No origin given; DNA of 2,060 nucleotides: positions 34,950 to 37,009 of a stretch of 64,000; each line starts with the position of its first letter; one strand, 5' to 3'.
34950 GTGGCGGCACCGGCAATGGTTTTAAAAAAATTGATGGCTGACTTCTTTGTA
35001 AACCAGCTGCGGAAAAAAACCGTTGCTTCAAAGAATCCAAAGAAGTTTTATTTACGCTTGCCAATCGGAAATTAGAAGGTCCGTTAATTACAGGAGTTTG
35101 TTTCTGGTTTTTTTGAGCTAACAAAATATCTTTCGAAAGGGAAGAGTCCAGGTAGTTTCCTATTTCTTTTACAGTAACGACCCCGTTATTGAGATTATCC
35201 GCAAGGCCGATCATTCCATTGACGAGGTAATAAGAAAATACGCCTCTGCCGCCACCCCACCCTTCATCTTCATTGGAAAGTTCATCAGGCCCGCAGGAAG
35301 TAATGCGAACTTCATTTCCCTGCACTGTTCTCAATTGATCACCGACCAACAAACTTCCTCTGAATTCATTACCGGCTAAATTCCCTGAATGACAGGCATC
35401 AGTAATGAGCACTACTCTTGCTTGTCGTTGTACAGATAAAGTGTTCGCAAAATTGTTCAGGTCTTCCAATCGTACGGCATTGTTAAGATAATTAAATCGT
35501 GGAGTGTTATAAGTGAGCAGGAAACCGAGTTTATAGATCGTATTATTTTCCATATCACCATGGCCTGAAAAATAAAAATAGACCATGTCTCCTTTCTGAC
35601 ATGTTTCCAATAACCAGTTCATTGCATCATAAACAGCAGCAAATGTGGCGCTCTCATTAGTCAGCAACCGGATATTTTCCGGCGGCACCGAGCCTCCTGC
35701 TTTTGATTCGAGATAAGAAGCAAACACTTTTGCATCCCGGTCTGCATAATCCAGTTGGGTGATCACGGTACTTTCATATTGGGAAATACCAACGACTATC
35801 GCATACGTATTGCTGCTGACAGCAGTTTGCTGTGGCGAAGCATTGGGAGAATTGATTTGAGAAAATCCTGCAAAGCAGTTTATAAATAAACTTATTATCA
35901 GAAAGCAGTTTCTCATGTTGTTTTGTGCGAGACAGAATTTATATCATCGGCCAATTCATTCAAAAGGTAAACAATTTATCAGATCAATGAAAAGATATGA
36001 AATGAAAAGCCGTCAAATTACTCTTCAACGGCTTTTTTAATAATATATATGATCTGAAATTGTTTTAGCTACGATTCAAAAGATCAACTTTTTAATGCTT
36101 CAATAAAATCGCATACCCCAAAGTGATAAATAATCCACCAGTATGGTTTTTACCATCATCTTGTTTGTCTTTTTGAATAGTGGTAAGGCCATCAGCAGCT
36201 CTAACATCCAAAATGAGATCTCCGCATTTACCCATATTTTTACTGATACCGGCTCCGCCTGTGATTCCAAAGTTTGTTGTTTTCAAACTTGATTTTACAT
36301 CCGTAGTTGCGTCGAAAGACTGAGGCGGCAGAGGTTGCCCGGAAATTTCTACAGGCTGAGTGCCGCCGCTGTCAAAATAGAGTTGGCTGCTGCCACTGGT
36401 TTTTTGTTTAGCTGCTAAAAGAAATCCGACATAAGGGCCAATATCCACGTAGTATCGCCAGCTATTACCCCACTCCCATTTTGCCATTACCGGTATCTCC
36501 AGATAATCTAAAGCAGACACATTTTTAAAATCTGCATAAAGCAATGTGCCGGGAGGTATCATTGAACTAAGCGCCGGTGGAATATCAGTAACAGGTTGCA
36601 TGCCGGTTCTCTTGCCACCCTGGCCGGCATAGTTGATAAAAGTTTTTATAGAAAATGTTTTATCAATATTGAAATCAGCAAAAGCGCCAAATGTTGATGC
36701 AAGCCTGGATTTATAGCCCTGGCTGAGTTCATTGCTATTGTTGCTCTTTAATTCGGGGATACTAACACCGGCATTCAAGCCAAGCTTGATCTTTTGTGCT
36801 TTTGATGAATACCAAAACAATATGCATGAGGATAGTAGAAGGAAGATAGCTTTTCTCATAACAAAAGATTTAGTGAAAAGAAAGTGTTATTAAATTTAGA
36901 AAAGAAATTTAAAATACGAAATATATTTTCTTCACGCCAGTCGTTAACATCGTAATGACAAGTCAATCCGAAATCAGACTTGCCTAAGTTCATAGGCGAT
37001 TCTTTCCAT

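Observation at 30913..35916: Two abutting, convergent, signal-peptide-bearing caspase-family genes, one fused to ~900 aa of TPR: candidate envelope proteolytic module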

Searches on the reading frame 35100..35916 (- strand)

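Call 7: search_solved_structures(query=window:35100-35916:-, max_evalue=1, show_alignments=3)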
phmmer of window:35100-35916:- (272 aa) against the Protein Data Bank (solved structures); distinct sequences matched with E-value up to 1: 15.
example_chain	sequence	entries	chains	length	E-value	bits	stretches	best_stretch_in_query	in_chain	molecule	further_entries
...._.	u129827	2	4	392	0.00031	23.7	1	33-180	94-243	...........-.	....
4f6o_A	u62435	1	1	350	0.01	18.7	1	37-180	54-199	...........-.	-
4f6p_A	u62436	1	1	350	0.087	15.7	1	38-123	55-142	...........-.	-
3bij_A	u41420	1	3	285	0.12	15.2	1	84-181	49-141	Uncharacterized protein GSU0716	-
4afr_A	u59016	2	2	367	0.13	15.1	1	94-122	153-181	METACASPASE | METACASPASE MCA2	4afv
4afp_A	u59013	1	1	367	0.2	14.5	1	94-122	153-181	METACASPASE MCA2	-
4af8_A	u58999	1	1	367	0.22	14.3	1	95-122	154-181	METACASPASE MCA2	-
7f4f_S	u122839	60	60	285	0.29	14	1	58-142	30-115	scFv16 | scFv | Single-Chain Fragment Variable 16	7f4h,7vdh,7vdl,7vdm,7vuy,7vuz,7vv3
6w8s_A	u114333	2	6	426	0.32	13.8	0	72-181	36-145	Metacaspase-4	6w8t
8zcj_E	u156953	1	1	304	0.33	13.8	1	58-142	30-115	ScFv16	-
8xor_E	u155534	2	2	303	0.33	13.8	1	58-142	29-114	scFv16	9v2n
8jbf_E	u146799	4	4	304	0.33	13.8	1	58-142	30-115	ScFv16 nanobody | ScFv16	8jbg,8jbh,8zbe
7xwo_E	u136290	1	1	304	0.33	13.8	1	58-142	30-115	scFv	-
7f9z_E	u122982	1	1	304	0.33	13.8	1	58-142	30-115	scFv16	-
8xos_E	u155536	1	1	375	0.49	13.2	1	58-142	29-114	scFv16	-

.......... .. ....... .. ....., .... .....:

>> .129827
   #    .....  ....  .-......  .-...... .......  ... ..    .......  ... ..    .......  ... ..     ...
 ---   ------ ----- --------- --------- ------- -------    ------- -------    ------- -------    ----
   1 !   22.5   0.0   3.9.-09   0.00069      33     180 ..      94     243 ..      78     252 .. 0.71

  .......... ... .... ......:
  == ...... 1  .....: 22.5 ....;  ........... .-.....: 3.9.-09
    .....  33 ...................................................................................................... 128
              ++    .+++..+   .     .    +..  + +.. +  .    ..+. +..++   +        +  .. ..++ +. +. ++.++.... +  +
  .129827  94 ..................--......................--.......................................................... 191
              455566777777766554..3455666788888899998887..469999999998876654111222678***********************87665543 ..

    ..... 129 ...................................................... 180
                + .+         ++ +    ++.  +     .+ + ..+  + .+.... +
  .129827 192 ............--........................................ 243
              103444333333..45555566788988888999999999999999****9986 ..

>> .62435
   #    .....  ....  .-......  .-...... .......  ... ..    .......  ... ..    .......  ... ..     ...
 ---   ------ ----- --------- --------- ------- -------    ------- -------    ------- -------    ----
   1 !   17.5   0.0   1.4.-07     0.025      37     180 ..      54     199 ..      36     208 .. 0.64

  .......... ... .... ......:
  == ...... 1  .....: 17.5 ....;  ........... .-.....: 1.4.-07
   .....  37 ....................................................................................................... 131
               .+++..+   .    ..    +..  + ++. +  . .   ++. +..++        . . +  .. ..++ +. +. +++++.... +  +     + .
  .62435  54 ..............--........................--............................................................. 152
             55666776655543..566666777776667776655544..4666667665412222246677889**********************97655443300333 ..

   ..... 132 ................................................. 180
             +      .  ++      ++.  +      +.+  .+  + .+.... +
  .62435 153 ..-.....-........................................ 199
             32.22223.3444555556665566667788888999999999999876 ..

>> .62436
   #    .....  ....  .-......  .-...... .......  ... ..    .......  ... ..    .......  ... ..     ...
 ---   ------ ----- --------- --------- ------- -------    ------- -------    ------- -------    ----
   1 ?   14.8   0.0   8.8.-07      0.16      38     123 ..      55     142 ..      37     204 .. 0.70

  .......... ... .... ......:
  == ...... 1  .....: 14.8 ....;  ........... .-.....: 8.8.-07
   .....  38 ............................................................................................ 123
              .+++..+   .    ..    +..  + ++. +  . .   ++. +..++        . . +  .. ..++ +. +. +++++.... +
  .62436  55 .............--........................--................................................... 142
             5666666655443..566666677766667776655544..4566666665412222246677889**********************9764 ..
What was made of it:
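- Checked: B's FYFSGHG and TDACHSG align to the catalytic His and Cys of yeast metacaspase Yca1 (call 7).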

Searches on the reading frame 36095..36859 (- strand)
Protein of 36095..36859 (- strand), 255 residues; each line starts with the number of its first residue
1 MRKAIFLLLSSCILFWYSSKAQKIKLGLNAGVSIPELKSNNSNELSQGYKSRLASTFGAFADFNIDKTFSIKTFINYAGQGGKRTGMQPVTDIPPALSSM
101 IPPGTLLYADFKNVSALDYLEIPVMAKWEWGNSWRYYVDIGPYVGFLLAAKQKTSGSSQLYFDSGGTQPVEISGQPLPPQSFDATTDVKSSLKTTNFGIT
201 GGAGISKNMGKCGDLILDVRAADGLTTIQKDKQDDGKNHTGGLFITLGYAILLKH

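Call 3: search_protein_families(library=pfam, proteins=[window:36095-36859:-], max_evalue=0.01)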
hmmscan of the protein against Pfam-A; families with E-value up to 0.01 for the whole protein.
window:36095-36859:- (255 aa): 2 families
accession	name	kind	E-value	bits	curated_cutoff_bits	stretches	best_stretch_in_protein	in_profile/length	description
PF13568.12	OMP_b-brl_2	-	3.5e-21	76.5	27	1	21-227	2-172/175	Outer membrane protein beta-barrel domain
PF13505.12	OMP_b-brl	-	8.7e-06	26.4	28.7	1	18-239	12-165/175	Outer membrane protein beta-barrel domain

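Call 4: search_protein_families(library=ncbifam, proteins=[window:36095-36859:-], max_evalue=0.01)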
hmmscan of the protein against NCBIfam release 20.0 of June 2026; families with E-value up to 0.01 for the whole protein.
window:36095-36859:- (255 aa): 1 family
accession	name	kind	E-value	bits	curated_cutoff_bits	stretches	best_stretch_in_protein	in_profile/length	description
NF049866.1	outer_TDE1717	subfamily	1.1e-11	45.1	135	1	1-157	1-134/210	TDE1717 family outer membrane beta-barrel protein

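Call 5: search_protein_families(library=padloc, proteins=[window:36095-36859:-], max_evalue=0.01)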
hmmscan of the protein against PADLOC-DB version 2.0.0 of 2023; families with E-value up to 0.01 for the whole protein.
window:36095-36859:- (255 aa): 0 families
